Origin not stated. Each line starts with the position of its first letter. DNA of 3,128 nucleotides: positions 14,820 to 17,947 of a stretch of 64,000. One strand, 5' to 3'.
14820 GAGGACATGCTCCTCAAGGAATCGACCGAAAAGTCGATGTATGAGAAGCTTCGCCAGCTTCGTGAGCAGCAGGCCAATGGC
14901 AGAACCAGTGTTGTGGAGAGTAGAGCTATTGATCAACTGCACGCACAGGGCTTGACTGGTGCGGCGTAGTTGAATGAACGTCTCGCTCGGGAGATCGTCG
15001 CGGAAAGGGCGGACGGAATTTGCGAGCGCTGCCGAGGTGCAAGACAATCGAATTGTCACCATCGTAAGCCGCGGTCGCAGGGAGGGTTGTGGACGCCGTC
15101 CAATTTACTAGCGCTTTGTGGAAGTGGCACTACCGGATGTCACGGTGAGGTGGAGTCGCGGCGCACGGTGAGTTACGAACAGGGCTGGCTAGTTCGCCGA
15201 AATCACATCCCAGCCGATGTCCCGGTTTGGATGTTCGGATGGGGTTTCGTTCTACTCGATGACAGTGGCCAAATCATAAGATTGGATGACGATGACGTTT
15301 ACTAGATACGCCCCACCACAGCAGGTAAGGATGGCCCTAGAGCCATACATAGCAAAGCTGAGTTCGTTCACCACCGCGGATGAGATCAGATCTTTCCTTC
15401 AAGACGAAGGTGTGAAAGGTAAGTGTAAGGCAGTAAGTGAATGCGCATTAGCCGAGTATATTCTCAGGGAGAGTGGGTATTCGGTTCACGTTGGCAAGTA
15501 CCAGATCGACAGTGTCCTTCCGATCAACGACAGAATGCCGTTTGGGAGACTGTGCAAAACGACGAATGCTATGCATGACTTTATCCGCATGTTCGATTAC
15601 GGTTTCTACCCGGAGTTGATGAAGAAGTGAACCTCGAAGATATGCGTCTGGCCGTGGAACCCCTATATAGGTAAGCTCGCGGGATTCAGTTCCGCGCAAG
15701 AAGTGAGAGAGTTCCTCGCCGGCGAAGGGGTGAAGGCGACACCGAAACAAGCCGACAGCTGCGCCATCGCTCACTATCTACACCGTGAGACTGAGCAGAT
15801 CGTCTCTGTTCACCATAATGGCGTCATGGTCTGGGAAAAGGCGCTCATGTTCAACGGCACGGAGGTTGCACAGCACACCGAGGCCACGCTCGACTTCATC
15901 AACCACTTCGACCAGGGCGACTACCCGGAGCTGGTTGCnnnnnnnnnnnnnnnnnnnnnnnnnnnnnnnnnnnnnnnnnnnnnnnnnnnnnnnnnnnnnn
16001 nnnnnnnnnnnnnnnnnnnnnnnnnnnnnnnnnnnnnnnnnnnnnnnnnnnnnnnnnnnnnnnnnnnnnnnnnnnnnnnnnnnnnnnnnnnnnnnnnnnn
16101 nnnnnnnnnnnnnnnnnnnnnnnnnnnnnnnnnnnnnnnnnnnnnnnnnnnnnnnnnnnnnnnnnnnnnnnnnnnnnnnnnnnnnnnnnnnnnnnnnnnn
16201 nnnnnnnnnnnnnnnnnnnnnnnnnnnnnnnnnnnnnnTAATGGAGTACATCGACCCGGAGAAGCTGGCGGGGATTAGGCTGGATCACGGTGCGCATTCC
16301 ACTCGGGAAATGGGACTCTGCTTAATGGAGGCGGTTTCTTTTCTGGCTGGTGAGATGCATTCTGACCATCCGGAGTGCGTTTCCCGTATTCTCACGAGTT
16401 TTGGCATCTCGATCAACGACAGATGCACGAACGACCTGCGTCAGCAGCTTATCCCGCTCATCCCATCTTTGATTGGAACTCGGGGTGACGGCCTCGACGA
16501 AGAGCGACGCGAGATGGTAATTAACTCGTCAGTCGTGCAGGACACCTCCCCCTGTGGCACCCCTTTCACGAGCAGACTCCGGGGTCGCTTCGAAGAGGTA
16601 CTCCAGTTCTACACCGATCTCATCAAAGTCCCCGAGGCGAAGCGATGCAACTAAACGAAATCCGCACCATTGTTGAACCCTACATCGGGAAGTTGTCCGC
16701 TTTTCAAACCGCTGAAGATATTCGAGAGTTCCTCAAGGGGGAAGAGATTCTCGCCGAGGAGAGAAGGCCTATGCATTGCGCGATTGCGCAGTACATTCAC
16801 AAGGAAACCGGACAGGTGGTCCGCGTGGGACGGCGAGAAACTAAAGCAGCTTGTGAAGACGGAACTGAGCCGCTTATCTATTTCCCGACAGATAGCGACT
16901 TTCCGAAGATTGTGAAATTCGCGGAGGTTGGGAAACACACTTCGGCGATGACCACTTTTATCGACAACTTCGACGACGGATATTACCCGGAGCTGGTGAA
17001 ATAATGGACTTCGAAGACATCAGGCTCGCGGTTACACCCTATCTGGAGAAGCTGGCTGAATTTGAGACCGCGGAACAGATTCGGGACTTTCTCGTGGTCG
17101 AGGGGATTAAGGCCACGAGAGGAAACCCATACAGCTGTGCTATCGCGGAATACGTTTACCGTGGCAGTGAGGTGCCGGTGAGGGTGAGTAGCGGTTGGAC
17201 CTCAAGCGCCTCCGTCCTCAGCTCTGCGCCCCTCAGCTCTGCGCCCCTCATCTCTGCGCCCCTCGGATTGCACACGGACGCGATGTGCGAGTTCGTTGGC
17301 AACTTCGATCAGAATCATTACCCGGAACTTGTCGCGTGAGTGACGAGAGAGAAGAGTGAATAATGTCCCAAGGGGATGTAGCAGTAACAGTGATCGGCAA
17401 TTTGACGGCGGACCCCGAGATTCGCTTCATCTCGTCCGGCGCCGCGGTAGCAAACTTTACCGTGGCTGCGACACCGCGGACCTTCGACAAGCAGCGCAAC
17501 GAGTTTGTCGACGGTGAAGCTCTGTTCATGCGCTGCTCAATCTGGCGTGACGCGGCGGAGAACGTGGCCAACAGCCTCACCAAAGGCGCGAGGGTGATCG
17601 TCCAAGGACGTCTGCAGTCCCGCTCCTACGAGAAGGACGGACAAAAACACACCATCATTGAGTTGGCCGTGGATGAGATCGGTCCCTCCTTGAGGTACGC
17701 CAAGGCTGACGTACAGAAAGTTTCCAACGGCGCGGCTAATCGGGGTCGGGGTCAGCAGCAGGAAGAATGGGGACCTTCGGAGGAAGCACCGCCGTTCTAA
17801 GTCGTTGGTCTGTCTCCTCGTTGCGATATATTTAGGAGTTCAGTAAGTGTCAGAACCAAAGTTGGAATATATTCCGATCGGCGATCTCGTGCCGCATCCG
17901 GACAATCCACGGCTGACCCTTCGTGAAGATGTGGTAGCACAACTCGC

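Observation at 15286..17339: Second amplified small-protein family (B) interleaved with family C, with decayed copies elsewhere (34326-34685) and a duplicated C-B module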

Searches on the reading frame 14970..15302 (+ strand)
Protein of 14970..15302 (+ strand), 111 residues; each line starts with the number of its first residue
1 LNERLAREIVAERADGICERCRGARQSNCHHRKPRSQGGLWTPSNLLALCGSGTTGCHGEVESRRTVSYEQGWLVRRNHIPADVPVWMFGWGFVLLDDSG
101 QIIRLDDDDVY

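Call 24: search_protein_families(library=pfam, proteins=[window:14970-15302:+], max_evalue=0.01)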
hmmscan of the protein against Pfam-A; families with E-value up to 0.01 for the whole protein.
window:14970-15302:+ (111 aa): 1 family
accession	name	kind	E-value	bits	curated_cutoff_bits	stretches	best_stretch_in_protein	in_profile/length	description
PF01844.29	HNH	-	0.00023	21.7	21.4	1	18-52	1-39/47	HNH endonuclease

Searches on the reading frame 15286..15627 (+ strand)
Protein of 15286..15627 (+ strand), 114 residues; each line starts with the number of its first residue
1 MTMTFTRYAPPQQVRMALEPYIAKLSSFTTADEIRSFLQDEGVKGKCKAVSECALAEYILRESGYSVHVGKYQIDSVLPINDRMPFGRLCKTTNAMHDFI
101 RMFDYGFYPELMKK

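Call 7: search_protein_families(library=pfam, proteins=[window:15286-15627:+], max_evalue=1)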
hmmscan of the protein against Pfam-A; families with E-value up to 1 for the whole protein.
window:15286-15627:+ (114 aa): 2 families
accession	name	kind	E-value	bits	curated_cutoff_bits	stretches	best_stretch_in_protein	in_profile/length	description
PF21553.2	Formyl_trans_C_2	-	0.11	12.5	27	1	94-109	13-28/58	Methionyl-tRNA formyltransferase, C-terminal domain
PF21111.3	CDI_toxin_EC869_like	-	0.22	12.2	27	1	2-45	44-87/123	CDI toxin restriction endonuclease-like domain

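Call 8: search_protein_families(library=phrogs, proteins=[window:15286-15627:+], max_evalue=0.1)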
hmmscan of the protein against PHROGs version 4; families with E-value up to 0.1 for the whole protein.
window:15286-15627:+ (114 aa): 0 families

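Call 89: search_protein_families(library=ncbifam, proteins=[window:15286-15627:+], max_evalue=0.1)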
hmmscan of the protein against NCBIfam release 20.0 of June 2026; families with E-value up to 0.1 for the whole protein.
window:15286-15627:+ (114 aa): 1 family
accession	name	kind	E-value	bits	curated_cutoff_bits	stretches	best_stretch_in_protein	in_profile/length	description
NF004008.0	PRK05476.3-1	equivalog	0.034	13.2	440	1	20-61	39-78/326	adenosylhomocysteinase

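Call 99: search_protein_families(library=padloc, proteins=[window:15286-15627:+], max_evalue=0.01)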
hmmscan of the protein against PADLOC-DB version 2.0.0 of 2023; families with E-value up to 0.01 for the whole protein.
window:15286-15627:+ (114 aa): 0 families

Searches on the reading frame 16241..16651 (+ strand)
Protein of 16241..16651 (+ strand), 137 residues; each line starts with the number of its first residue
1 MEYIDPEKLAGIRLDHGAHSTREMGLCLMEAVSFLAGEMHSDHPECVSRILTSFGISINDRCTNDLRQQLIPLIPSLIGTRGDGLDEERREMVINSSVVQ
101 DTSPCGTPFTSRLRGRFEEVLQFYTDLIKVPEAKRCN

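Call 7: search_protein_families(library=pfam, proteins=[window:16241-16651:+], max_evalue=1)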
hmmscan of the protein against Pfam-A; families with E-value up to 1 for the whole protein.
window:16241-16651:+ (137 aa): 0 families

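Call 8: search_protein_families(library=phrogs, proteins=[window:16241-16651:+], max_evalue=0.1)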
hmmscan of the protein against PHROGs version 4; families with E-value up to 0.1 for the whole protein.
window:16241-16651:+ (137 aa): 2 families
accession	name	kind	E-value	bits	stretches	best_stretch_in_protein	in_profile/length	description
phrog_13065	-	unknown function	4.7e-05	23.9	1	27-62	28-64/175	-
phrog_3416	-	unknown function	0.0066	17.3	1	12-62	12-63/248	-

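Call 21: find_homologous_proteins(query=A3)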
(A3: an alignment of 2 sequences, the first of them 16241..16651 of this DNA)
Query A3 (2 sequences) (137 aa, profile of the alignment): 134 proteins with E <= 0.001 among 367 candidates; the best 120 are listed.
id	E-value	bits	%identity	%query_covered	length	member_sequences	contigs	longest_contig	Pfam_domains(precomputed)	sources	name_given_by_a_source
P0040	2.9e-68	246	94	100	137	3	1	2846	-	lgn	-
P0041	2.4e-64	234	47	75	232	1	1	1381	-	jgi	jgi:hypothetical protein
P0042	4.8e-61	223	50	60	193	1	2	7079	-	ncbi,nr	ncbi:MAG: hypothetical protein M3N43_11195, partial [Actinomycetota bacterium]|nr:hypothetical prote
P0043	4.0e-59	217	53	69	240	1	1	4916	-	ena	-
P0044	5.0e-56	207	55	67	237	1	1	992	-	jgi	jgi:hypothetical protein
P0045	1.7e-55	205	48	83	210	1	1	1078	-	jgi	jgi:hypothetical protein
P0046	7.2e-55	203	80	100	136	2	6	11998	-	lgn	-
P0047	3.1e-54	201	57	67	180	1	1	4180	-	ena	-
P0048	6.2e-54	200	52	60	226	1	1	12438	-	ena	-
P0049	1.2e-53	199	52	60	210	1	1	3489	-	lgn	-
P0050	1.8e-53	198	52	67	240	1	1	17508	-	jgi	jgi:hypothetical protein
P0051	8.4e-53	196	55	67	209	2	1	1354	-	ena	-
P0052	1.9e-52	195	48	82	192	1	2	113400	-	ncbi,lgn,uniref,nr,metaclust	ncbi:hypothetical protein [Pseudonocardia asaccharolytica]|uniref:Uncharacterized protein n=1 Tax=Ps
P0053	2.3e-52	195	53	67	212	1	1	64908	-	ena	-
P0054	3.3e-52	194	54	67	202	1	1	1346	-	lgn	-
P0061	4.6e-50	187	56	71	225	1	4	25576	-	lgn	-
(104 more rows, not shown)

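Call 89: search_protein_families(library=ncbifam, proteins=[window:16241-16651:+], max_evalue=0.1)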
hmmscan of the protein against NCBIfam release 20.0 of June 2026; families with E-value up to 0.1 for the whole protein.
window:16241-16651:+ (137 aa): 0 families

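Call 94: find_encoding_contigs(protein=P0061, flank=10000, max_places=1)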
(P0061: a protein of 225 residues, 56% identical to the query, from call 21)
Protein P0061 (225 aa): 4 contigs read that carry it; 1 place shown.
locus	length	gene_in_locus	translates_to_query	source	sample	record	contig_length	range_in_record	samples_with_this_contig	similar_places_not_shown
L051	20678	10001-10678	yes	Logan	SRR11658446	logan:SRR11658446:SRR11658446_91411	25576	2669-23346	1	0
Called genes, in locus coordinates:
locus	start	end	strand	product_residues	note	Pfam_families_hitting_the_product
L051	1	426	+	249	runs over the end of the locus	PF04404:ERF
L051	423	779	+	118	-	-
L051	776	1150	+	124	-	-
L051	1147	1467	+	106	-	-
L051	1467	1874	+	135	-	-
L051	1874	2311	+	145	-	-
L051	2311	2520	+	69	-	-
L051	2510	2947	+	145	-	PF00436:SSB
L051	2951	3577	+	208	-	PF10544:T5orf172, PF13455:MUG113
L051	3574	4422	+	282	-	-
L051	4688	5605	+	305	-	PF01844:HNH, PF13395:HNH_4 (faint), PF14279:HNH_5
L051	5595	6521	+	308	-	-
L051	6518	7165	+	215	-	PF01695:IstB_IS21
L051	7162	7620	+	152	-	PF01726:LexA_DNA_bind, PF03118:RNA_pol_A_CTD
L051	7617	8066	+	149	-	-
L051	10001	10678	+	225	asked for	-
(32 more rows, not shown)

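Call 95: find_encoding_contigs(protein=P0046, flank=10000, max_places=1)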
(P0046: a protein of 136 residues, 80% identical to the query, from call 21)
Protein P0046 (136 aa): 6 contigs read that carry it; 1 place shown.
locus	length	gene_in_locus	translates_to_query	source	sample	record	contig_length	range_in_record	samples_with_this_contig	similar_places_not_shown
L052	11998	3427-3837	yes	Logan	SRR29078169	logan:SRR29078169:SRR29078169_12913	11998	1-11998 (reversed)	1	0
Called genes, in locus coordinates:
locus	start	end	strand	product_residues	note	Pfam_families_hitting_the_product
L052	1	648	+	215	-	?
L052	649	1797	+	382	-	PF18897:Gp3-like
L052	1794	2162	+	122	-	-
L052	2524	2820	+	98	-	-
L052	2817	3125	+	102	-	-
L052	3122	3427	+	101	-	-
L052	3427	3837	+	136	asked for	-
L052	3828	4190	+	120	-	-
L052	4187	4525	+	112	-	-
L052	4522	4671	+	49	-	-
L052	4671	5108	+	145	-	PF01336:tRNA_anti-codon (faint), PF00436:SSB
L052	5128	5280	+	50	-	-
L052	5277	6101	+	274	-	-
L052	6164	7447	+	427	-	PF01170:UPF0020 (faint), PF01555:N6_N4_Mtase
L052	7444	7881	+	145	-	-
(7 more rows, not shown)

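Call 99: search_protein_families(library=padloc, proteins=[window:16241-16651:+], max_evalue=0.01)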
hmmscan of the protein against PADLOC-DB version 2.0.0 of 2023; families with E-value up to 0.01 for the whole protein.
window:16241-16651:+ (137 aa): 0 families

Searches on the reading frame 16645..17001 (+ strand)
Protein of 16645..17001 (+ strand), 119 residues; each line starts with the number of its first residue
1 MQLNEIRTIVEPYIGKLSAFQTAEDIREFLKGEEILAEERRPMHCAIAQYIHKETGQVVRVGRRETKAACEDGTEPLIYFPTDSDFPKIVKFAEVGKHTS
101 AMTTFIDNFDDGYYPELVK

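Call 7: search_protein_families(library=pfam, proteins=[window:16645-17001:+], max_evalue=1)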
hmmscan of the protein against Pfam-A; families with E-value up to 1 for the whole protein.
window:16645-17001:+ (119 aa): 0 families

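Call 8: search_protein_families(library=phrogs, proteins=[window:16645-17001:+], max_evalue=0.1)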
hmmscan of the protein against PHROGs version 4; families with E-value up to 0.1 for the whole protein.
window:16645-17001:+ (119 aa): 0 families

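Call 33: search_dna_similar(query=window:16645-17001:+, collection=phages, mode=protein, max_evalue=0.01)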
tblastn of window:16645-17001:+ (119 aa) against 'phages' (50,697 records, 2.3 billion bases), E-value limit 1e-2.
No match.

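Call 89: search_protein_families(library=ncbifam, proteins=[window:16645-17001:+], max_evalue=0.1)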
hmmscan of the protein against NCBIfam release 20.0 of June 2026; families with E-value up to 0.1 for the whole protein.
window:16645-17001:+ (119 aa): 1 family
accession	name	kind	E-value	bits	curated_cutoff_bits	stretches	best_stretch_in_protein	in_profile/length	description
NF007275.0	PRK09732.1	equivalog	0.03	14.2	246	1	32-69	38-75/134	hypothetical protein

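Call 99: search_protein_families(library=padloc, proteins=[window:16645-17001:+], max_evalue=0.01)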
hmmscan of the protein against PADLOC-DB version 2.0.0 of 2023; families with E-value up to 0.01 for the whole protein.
window:16645-17001:+ (119 aa): 0 families

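Call 106: find_encoding_contigs(protein=window:16645-17001:+, flank=10000, max_places=6)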
Protein window:16645-17001:+ (119 aa): 5 contigs read that carry it; 4 places shown.
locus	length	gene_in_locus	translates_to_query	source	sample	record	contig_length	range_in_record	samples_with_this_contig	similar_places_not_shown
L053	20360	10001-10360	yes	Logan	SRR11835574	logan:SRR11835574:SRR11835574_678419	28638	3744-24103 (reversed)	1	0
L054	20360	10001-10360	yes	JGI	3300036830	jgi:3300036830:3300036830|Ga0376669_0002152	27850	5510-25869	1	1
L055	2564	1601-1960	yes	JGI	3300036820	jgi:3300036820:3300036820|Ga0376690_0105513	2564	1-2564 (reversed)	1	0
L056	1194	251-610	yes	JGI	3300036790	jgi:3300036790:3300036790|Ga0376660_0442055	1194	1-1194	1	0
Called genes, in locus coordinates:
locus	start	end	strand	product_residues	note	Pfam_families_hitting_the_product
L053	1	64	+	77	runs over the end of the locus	-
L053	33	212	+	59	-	-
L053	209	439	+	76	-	-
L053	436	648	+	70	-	-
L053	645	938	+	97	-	-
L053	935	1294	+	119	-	-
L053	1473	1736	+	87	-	-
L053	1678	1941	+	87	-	-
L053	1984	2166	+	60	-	-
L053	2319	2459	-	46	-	-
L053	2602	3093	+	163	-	-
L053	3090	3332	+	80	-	PF02467:Whib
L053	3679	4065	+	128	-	-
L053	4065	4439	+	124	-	-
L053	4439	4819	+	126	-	-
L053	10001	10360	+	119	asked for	-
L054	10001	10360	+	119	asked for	-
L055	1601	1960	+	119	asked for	-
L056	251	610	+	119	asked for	-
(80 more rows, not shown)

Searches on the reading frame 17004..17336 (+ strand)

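Call 7: search_protein_families(library=pfam, proteins=[window:17004-17336:+], max_evalue=1)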
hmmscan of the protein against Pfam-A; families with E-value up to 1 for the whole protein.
window:17004-17336:+ (111 aa): 0 families

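Call 8: search_protein_families(library=phrogs, proteins=[window:17004-17336:+], max_evalue=0.1)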
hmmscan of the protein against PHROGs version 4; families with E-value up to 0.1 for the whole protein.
window:17004-17336:+ (111 aa): 1 family
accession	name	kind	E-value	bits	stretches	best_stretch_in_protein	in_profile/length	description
phrog_33090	-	unknown function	0.079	13.7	0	14-40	25-51/68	-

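Call 89: search_protein_families(library=ncbifam, proteins=[window:17004-17336:+], max_evalue=0.1)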
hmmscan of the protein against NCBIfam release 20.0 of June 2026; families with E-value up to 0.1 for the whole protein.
window:17004-17336:+ (111 aa): 0 families

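Call 99: search_protein_families(library=padloc, proteins=[window:17004-17336:+], max_evalue=0.01)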
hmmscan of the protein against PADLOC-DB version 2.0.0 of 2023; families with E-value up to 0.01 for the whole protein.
window:17004-17336:+ (111 aa): 0 families

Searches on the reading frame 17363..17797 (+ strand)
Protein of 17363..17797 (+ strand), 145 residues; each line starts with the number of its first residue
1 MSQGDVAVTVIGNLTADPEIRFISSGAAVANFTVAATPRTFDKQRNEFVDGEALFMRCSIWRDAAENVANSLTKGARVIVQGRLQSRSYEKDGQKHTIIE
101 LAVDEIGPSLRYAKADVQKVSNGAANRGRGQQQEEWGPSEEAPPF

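Call 24: search_protein_families(library=pfam, proteins=[window:17363-17797:+], max_evalue=0.01)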
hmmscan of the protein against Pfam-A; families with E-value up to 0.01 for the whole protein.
window:17363-17797:+ (145 aa): 3 families
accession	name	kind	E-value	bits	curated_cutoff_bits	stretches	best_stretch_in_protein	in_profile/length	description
PF00436.31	SSB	-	3.7e-29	101.3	26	1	8-106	4-101/104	Single-strand binding protein family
PF01336.31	tRNA_anti-codon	-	8.4e-05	22.9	27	1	55-106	28-72/75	OB-fold nucleic acid binding domain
PF13742.12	tRNA_anti_2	-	0.00014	22.4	27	1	50-99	45-91/95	OB-fold nucleic acid binding domain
